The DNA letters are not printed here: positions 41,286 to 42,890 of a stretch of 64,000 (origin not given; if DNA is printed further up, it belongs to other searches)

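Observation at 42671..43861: fic cassette inserted at the 3' end of rarA, bracketed by a ~70-bp direct duplication of the rarA terminus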

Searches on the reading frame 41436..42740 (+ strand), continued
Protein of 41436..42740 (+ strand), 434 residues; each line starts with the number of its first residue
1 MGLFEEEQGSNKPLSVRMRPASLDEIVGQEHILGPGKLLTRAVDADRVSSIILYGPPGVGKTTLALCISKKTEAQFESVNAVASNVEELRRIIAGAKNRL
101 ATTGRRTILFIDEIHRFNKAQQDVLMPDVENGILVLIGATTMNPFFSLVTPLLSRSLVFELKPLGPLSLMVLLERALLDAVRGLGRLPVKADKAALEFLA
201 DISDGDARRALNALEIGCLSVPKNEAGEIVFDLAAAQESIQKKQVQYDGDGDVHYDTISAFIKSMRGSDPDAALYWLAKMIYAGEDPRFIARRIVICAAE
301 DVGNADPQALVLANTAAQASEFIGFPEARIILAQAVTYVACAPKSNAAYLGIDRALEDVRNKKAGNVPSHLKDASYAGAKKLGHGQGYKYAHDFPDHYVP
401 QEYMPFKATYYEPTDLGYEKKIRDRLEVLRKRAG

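Call 43: find_encoding_contigs(protein=P0125, flank=7000, max_places=8)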
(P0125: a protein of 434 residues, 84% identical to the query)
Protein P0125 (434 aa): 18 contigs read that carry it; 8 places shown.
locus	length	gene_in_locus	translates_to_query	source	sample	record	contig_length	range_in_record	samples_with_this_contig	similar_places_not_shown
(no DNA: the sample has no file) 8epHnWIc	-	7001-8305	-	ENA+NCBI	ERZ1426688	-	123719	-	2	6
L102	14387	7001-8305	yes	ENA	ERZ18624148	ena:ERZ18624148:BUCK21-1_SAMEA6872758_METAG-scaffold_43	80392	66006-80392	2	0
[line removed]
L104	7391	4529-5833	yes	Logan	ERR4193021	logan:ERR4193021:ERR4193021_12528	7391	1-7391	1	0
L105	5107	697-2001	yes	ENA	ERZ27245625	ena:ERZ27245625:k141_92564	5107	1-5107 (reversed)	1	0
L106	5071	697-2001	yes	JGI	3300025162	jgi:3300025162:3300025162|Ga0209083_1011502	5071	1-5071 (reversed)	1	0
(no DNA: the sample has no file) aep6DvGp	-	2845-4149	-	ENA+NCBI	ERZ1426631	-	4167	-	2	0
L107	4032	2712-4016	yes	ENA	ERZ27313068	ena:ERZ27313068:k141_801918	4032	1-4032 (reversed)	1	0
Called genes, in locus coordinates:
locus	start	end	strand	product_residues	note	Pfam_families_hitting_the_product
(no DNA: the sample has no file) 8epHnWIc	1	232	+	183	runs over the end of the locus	PF02441:Flavoprotein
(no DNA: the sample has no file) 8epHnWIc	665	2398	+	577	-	PF07973:tRNA_SAD, PF00587:tRNA-synt_2b, PF03129:HGTP_anticodon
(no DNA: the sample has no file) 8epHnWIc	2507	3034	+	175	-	PF05198:IF3_N, PF00707:IF3_C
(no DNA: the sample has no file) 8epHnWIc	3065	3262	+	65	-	PF01632:Ribosomal_L35p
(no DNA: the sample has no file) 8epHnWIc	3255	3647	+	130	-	PF00453:Ribosomal_L20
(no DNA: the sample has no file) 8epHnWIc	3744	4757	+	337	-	PF02912:Phe_tRNA-synt_N, PF01409:tRNA-synt_2d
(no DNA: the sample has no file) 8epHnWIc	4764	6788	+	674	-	PF03483:B3_4, PF03484:B5, PF17759:tRNA_synthFbeta, PF03147:FDX-ACB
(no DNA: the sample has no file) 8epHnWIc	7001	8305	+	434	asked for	PF01078:Mg_chelatase (faint), PF05496:RuvB_N, PF13191:AAA_16 (faint), PF00004:AAA, PF07728:AAA_5 (weak), PF13173:AAA_14, PF16193:AAA_assoc_2, PF12002:MgsA_C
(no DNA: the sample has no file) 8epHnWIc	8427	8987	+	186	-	PF01812:5-FTHF_cyc-lig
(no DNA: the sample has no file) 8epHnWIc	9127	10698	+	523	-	PF12072:RNase_Y_N, PF00013:KH_1, PF22891:KH_PNO1_2nd (weak), PF01966:HD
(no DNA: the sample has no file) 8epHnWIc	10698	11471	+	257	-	PF00149:Metallophos (weak), PF13277:YmdB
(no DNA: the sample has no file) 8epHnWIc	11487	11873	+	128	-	PF07238:PilZ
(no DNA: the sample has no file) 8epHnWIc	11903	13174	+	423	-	PF00749:tRNA-synt_1c, PF19269:Anticodon_2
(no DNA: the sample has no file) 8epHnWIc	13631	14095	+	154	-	PF09835:DUF2062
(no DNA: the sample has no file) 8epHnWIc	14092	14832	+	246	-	PF11306:DUF3108 (weak)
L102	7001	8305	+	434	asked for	PF01078:Mg_chelatase (faint), PF05496:RuvB_N, PF13191:AAA_16 (faint), PF00004:AAA, PF07728:AAA_5 (weak), PF13173:AAA_14, PF16193:AAA_assoc_2, PF12002:MgsA_C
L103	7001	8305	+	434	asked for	PF01078:Mg_chelatase (faint), PF05496:RuvB_N, PF13191:AAA_16 (faint), PF00004:AAA, PF07728:AAA_5 (weak), PF13173:AAA_14, PF16193:AAA_assoc_2, PF12002:MgsA_C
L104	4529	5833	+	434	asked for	PF01078:Mg_chelatase (faint), PF05496:RuvB_N, PF13191:AAA_16 (faint), PF00004:AAA, PF07728:AAA_5 (weak), PF13173:AAA_14, PF16193:AAA_assoc_2, PF12002:MgsA_C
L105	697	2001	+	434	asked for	PF01078:Mg_chelatase (faint), PF05496:RuvB_N, PF13191:AAA_16 (faint), PF00004:AAA, PF07728:AAA_5 (weak), PF13173:AAA_14, PF16193:AAA_assoc_2, PF12002:MgsA_C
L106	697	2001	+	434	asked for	PF01078:Mg_chelatase (faint), PF05496:RuvB_N, PF13191:AAA_16 (faint), PF00004:AAA, PF07728:AAA_5 (weak), PF13173:AAA_14, PF16193:AAA_assoc_2, PF12002:MgsA_C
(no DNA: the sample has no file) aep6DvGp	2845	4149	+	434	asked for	PF01078:Mg_chelatase (faint), PF05496:RuvB_N, PF13191:AAA_16 (faint), PF00004:AAA, PF07728:AAA_5 (weak), PF13173:AAA_14, PF16193:AAA_assoc_2, PF12002:MgsA_C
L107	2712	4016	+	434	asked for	PF01078:Mg_chelatase (faint), PF05496:RuvB_N, PF13191:AAA_16 (faint), PF00004:AAA, PF07728:AAA_5 (weak), PF13173:AAA_14, PF16193:AAA_assoc_2, PF12002:MgsA_C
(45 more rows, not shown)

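Call 63: search_protein_families(library=ncbifam, proteins=[L100:1962-2243:+, L100:2261-2563:+, L100:3990-4808:-, L100:4971-5675:+], max_evalue=0.00001)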
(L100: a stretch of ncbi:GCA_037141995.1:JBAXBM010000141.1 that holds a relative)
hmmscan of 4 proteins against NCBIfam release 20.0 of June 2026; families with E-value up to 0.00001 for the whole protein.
L100:1962-2243:+ (93 aa): 0 families

L100:2261-2563:+ (100 aa): 1 family
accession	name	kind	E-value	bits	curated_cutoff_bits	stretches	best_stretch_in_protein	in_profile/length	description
TIGR02607.1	antidote_HigA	equivalog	2.8e-31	107.2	47.7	1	6-81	2-77/81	HigA family addiction module antitoxin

L100:3990-4808:- (272 aa): 0 families

L100:4971-5675:+ (234 aa): 0 families
